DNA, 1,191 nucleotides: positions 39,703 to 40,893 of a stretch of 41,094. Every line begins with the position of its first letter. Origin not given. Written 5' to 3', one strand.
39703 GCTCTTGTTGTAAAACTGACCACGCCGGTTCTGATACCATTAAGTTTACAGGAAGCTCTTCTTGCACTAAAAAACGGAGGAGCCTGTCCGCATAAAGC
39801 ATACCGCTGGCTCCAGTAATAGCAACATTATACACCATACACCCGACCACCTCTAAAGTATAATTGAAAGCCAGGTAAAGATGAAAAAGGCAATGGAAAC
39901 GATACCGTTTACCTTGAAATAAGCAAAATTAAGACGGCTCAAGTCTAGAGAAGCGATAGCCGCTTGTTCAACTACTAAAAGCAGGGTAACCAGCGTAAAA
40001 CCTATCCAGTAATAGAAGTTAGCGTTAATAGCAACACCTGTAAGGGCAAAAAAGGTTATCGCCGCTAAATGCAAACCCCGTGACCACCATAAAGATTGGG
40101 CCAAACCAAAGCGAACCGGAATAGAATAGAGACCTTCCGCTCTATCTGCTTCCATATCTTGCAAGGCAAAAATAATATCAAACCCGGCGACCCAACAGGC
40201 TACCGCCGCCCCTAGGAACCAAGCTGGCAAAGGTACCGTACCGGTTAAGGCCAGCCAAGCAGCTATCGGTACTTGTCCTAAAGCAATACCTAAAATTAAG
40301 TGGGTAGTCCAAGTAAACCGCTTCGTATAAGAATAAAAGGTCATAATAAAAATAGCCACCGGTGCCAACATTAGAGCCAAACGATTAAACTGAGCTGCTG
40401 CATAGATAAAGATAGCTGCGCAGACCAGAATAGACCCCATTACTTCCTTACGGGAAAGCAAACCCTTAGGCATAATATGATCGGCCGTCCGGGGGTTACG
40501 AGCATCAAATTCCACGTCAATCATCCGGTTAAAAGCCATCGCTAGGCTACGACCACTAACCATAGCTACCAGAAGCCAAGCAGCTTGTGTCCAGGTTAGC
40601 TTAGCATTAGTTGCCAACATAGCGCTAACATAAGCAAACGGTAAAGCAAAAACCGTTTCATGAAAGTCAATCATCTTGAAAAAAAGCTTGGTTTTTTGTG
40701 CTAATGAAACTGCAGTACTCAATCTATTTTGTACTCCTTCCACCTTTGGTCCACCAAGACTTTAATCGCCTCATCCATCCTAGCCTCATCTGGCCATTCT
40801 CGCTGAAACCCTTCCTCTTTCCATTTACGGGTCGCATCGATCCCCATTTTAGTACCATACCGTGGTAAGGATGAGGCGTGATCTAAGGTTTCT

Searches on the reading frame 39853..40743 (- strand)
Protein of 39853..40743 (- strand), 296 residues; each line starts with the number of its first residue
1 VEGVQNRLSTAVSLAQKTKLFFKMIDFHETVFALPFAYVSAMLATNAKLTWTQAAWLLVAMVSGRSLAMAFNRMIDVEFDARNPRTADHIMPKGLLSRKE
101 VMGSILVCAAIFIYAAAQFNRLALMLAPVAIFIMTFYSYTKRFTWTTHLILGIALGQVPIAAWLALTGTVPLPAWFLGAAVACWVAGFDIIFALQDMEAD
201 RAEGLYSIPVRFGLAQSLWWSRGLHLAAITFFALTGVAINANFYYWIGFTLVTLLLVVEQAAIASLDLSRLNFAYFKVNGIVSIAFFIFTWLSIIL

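Call 64: search_protein_families(library=pfam, proteins=[window:39853-40743:-], max_evalue=0.00001)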
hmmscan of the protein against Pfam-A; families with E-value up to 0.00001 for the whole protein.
window:39853-40743:- (296 aa): 1 family
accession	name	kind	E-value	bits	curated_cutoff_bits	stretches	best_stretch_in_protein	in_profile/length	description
PF01040.23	UbiA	-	3.7e-48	164.4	34.2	1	33-279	1-248/250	UbiA prenyltransferase family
